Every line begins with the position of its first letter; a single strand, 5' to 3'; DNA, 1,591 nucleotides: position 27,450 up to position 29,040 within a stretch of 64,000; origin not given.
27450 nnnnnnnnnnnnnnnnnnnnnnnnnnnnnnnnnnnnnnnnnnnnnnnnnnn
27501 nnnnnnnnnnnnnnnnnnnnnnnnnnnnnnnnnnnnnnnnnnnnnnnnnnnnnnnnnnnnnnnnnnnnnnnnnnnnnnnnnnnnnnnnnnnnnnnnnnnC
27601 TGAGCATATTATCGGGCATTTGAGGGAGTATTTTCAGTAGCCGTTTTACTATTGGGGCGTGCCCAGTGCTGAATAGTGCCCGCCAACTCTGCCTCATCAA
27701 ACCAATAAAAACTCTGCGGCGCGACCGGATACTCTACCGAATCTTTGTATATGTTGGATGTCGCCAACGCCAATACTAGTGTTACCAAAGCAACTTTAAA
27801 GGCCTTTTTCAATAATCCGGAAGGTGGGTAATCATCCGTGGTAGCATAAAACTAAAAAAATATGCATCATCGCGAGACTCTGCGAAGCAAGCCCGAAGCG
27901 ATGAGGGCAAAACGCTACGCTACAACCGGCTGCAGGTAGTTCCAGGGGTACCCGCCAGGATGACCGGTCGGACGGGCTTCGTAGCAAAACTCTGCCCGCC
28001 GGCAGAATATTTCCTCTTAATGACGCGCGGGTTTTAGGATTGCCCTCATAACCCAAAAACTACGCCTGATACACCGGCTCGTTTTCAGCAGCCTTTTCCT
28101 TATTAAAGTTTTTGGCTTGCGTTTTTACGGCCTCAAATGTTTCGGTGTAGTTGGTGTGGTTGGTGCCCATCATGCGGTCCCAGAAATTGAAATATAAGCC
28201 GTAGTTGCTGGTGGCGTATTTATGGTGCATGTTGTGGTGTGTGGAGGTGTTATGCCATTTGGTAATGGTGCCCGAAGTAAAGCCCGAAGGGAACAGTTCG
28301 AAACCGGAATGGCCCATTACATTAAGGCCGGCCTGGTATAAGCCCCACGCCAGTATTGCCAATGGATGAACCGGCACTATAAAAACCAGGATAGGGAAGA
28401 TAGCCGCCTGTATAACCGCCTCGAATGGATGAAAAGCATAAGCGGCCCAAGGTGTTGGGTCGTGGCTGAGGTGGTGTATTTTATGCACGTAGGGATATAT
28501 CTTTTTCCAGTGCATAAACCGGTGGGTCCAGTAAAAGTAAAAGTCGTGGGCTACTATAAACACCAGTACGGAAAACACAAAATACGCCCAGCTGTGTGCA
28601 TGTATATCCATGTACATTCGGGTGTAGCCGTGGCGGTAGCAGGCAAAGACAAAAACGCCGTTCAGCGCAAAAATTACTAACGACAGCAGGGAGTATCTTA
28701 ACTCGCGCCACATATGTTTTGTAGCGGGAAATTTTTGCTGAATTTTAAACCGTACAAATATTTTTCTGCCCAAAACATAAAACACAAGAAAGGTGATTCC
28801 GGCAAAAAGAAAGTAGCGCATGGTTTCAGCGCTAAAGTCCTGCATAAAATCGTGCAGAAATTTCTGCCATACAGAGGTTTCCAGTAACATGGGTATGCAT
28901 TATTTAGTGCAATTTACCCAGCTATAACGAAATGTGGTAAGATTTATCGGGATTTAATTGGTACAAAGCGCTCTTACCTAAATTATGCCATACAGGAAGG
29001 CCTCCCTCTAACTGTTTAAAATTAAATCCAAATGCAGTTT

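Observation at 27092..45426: coaBC is split in its linker into separate coaC and coaB genes by an apparent ~17.7-kb inversion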

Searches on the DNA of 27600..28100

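Call 27: search_rna_families(source=window, start=27600, end=28100, threshold=evalue, max_evalue=1)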
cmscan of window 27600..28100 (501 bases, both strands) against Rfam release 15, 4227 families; matches with E-value up to 1: 0.
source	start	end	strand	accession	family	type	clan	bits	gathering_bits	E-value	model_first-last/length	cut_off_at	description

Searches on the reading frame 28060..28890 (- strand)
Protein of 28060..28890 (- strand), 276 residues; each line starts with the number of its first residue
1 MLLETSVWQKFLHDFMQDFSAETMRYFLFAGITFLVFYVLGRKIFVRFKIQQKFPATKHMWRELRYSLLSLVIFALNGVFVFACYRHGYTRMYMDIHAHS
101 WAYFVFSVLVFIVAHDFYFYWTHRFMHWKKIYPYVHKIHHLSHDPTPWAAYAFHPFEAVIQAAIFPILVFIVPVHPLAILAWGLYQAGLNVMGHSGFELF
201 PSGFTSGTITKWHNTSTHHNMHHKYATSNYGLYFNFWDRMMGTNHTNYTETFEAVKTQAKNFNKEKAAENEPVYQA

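Call 4: search_protein_families(library=pfam, proteins=[window:28060-28890:-])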
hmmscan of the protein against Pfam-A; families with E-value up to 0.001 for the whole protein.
window:28060-28890:- (276 aa): 1 family
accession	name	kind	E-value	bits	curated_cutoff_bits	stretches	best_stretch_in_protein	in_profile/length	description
PF04116.19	FA_hydroxylase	-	1.4e-29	103.6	31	1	108-243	1-132/132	Fatty acid hydroxylase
